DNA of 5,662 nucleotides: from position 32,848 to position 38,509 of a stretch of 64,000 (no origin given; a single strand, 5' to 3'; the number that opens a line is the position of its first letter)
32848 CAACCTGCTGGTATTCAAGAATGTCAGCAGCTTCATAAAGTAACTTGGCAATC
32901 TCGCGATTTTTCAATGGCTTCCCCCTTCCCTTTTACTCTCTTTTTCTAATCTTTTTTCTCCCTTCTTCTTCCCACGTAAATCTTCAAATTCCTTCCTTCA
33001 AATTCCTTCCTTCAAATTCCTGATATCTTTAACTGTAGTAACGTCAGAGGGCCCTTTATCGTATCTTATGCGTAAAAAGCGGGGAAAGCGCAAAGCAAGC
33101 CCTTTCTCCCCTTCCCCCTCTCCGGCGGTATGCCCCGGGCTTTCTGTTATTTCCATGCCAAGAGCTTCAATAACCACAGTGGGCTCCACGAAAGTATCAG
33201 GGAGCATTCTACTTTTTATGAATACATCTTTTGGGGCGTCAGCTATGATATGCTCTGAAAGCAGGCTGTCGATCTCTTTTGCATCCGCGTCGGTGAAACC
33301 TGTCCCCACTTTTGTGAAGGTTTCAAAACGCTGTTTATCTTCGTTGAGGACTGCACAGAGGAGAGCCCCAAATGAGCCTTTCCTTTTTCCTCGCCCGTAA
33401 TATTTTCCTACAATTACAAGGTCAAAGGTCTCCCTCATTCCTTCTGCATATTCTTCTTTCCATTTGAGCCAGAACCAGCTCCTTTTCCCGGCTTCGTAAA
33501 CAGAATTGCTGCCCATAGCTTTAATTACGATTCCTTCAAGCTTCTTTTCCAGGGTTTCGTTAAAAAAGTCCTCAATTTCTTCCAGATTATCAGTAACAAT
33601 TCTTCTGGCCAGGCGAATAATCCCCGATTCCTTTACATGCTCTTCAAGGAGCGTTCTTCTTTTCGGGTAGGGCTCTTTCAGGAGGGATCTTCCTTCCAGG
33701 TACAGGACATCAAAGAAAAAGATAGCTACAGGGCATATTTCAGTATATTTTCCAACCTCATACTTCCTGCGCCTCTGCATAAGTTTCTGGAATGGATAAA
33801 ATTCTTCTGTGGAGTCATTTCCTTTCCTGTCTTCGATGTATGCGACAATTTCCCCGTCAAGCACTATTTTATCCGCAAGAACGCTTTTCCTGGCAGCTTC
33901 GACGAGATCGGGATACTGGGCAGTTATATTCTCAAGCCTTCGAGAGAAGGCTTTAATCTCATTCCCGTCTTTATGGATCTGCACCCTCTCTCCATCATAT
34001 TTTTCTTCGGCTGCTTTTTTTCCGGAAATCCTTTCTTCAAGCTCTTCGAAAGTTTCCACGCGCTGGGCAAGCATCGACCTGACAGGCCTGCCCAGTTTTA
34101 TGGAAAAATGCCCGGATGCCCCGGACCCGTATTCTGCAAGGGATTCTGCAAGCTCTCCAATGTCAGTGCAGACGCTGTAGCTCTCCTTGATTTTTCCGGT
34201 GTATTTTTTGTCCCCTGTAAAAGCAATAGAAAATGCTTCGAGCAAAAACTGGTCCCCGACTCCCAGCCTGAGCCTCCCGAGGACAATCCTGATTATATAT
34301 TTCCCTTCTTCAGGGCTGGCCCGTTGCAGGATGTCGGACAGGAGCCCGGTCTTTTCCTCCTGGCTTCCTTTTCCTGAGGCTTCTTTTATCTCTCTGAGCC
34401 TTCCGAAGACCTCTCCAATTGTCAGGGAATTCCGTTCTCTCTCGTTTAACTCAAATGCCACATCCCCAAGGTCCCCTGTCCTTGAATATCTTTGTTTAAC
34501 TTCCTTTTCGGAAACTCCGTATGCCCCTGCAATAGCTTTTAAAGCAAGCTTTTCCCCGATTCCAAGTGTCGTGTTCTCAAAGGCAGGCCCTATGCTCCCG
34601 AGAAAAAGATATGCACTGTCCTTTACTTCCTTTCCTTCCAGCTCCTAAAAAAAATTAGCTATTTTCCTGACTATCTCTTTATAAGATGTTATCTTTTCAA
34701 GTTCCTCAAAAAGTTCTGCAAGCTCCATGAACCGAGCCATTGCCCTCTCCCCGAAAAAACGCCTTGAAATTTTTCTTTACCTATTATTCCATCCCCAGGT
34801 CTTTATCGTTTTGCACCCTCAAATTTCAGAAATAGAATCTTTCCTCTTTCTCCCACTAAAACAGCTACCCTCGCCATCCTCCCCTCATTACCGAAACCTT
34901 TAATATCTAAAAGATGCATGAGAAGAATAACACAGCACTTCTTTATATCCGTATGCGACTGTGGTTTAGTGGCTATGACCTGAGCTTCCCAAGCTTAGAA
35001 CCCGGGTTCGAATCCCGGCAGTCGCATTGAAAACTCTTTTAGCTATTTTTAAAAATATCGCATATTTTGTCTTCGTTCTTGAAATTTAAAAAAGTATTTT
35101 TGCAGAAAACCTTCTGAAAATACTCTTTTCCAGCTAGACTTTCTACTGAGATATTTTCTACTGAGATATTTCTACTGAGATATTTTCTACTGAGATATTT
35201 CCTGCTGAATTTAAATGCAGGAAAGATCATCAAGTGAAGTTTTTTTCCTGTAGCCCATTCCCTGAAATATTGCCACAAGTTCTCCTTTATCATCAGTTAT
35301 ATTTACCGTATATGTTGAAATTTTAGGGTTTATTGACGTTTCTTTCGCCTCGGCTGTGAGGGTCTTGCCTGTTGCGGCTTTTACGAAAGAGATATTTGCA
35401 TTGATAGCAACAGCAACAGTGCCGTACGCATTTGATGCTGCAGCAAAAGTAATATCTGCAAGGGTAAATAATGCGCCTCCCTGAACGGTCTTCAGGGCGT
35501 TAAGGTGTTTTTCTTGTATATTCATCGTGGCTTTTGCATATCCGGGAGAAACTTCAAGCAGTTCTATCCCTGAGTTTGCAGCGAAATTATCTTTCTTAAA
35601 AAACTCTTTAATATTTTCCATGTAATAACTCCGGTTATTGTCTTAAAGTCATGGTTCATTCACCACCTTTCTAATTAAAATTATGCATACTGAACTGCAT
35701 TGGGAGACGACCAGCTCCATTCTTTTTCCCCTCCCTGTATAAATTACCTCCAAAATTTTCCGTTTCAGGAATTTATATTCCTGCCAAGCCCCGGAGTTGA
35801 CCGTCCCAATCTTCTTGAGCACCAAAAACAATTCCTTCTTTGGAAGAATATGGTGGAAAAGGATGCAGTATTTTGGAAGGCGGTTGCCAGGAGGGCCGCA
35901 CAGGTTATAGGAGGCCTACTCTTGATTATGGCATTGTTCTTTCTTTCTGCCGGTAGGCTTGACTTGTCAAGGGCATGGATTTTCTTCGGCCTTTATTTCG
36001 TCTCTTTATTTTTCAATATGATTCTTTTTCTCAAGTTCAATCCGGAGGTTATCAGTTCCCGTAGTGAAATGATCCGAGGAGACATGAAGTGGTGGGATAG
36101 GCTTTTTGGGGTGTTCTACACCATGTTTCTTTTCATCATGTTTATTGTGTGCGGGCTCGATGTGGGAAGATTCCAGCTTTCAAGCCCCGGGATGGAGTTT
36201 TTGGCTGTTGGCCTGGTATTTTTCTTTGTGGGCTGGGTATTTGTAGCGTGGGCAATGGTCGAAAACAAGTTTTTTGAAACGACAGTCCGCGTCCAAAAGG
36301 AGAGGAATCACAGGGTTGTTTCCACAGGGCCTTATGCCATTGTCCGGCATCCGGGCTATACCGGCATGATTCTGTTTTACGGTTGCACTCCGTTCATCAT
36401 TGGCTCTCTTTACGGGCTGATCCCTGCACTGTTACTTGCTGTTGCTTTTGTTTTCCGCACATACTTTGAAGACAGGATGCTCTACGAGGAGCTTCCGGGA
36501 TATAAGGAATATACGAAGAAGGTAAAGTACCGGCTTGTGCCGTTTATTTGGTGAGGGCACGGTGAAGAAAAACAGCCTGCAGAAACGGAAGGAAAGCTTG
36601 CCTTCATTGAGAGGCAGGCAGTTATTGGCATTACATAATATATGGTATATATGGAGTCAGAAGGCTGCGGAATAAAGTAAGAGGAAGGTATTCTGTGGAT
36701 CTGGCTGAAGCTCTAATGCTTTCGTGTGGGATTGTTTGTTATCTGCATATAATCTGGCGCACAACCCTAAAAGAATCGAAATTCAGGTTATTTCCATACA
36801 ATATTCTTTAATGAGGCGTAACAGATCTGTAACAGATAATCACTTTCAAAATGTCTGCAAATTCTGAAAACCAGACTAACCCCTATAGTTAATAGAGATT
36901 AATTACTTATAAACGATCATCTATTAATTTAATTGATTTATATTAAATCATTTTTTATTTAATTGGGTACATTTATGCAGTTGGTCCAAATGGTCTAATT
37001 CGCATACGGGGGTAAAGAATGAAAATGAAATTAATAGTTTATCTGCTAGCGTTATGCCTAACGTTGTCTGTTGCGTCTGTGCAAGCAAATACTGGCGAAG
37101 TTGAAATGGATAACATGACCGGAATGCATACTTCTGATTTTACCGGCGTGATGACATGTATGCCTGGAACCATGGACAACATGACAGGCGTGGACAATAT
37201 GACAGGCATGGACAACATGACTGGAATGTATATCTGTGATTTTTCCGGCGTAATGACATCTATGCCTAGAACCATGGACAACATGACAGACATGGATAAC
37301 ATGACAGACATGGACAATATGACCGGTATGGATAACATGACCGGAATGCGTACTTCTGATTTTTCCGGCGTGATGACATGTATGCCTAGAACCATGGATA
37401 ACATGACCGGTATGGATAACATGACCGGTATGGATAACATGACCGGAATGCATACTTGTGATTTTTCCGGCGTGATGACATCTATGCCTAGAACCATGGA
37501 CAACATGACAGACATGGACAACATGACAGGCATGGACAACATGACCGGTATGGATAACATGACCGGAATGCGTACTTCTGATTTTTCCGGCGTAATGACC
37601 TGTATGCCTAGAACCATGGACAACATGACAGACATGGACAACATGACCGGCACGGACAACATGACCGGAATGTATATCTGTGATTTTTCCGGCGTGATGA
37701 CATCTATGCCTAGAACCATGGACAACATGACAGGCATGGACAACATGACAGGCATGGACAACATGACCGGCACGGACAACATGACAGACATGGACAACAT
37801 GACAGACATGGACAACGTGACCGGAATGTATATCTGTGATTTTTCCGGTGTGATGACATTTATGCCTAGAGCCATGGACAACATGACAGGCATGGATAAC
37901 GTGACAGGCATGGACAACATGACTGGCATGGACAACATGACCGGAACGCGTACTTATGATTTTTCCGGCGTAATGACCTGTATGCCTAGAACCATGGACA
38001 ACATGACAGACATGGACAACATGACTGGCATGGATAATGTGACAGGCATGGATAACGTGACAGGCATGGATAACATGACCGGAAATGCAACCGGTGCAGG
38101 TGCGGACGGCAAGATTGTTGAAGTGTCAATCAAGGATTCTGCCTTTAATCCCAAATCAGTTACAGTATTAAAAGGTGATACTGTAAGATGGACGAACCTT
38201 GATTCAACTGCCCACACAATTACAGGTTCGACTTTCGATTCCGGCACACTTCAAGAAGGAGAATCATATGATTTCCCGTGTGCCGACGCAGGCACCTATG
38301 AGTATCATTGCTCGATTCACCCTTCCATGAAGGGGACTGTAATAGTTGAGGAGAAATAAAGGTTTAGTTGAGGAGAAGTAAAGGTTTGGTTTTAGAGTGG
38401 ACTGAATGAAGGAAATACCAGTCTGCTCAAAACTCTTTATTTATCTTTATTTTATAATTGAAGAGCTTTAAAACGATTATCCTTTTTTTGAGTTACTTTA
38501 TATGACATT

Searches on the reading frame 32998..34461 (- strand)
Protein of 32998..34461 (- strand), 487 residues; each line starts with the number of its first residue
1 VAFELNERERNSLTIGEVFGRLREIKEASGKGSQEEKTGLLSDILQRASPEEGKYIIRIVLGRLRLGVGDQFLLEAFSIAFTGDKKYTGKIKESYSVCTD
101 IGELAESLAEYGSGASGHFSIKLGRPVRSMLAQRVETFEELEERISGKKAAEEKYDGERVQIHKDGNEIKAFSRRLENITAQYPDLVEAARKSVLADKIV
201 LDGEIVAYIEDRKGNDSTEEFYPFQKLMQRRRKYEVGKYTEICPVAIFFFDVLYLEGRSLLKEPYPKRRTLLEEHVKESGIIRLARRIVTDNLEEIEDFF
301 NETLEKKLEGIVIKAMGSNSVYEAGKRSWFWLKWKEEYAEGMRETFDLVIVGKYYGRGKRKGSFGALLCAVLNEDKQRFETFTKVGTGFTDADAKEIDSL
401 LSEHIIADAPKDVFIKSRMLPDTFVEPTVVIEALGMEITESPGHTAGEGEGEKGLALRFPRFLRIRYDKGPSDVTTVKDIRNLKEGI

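Call 69: search_protein_families(library=pfam, proteins=[window:32998-34461:-], max_evalue=0.001)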
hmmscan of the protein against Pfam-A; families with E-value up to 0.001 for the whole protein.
window:32998-34461:- (487 aa): 5 families
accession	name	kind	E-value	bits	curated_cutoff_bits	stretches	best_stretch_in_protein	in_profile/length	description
PF01068.26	DNA_ligase_A_M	-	2.3e-57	194.4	26.2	1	130-335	2-204/204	ATP dependent DNA ligase domain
PF04675.19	DNA_ligase_A_N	-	9e-21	75.3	24.6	1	8-78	104-174/174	DNA ligase N terminus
PF04679.21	DNA_ligase_A_C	-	4.6e-19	69.1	27.5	1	360-469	1-94/94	ATP dependent DNA ligase C terminal region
PF09414.15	RNA_ligase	-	8.8e-09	36.2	27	1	151-334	5-170/171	RNA ligase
PF14743.12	DNA_ligase_OB_2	-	5.1e-06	26.9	28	0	356-396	2-36/66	DNA ligase OB-like domain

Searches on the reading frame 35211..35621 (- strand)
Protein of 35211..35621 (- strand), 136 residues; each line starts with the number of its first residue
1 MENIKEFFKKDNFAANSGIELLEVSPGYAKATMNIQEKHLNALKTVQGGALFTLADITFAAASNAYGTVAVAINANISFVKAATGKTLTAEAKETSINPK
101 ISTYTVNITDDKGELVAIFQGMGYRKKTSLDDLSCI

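Call 69: search_protein_families(library=pfam, proteins=[window:35211-35621:-], max_evalue=0.001)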
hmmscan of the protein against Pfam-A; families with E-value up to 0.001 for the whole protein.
window:35211-35621:- (136 aa): 2 families
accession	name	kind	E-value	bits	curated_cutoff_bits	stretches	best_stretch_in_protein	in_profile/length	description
PF03061.28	4HBT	-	4.5e-10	40.2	20.6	1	45-117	3-79/79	Thioesterase superfamily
PF14539.12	DUF4442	-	8.1e-08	33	25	1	18-117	20-124/132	Domain of unknown function (DUF4442)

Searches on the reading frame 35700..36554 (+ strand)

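Call 69: search_protein_families(library=pfam, proteins=[window:35700-36554:+], max_evalue=0.001)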
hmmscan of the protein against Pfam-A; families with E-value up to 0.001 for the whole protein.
window:35700-36554:+ (284 aa): 2 families
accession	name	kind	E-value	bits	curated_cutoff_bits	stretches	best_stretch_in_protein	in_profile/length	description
PF04191.18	PEMT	-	1.1e-10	42.3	25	1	169-261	4-98/105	Phospholipid methyltransferase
PF04140.19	ICMT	-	5e-09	36.9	24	1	173-262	3-94/95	Isoprenylcysteine carboxyl methyltransferase (ICMT) family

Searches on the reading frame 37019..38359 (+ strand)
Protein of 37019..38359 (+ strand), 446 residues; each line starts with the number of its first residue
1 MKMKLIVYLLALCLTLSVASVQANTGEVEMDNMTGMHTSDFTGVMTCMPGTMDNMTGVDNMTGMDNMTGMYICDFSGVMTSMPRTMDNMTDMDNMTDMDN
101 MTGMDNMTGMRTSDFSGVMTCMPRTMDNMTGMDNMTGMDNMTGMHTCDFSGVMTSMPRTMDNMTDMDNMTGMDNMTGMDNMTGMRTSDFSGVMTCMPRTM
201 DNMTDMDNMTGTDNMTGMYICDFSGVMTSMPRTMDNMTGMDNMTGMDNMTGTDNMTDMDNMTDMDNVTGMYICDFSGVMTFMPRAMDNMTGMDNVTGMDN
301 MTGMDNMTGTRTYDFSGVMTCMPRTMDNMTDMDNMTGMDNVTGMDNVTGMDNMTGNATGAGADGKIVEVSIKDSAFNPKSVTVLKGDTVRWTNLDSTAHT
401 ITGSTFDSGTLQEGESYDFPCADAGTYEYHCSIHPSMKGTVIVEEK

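Call 6: search_protein_families(library=pfam, proteins=[window:37019-38359:+], max_evalue=0.01)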
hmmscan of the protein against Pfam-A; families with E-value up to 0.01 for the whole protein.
window:37019-38359:+ (446 aa): 3 families
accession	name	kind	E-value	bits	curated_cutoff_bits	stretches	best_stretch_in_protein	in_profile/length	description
PF13473.12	Cupredoxin_1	-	5.3e-11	42.9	27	1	361-443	17-104/104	Cupredoxin-like domain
PF00127.26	Copper-bind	-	3e-08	34.4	21.2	1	368-444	6-99/99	Copper binding proteins, plastocyanin/azurin family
PF18834.6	LPD22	-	5.2e-05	23.9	28.6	0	74-105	49-84/97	Large polyvalent protein associated domain 22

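Call 22: search_protein_families(library=ncbifam, proteins=[window:37019-38359:+], max_evalue=0.1)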
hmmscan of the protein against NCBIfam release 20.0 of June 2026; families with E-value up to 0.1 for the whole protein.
window:37019-38359:+ (446 aa): 5 families
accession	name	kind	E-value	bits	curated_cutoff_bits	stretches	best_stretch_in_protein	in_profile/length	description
TIGR02657.1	amicyanin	equivalog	1.2e-09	38.4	110.2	1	371-444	3-83/83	amicyanin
TIGR02656.1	cyanin_plasto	equivalog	1.1e-06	28.9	87.85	1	375-444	13-99/99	plastocyanin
TIGR03102.1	halo_cynanin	subfamily_domain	1.4e-05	25.1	93.8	1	367-444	26-115/115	halocyanin domain-containing protein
TIGR02247.1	HAD-1A3-hyp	subfamily_domain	0.027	14.2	125.4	0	220-261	6-47/211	epoxide hydrolase N-terminal domain-like phosphatase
NF000090.1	trans_reg_VanU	equivalog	0.032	14.5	150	0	145-165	54-74/75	glycopeptide resistance transcriptional regulator VanU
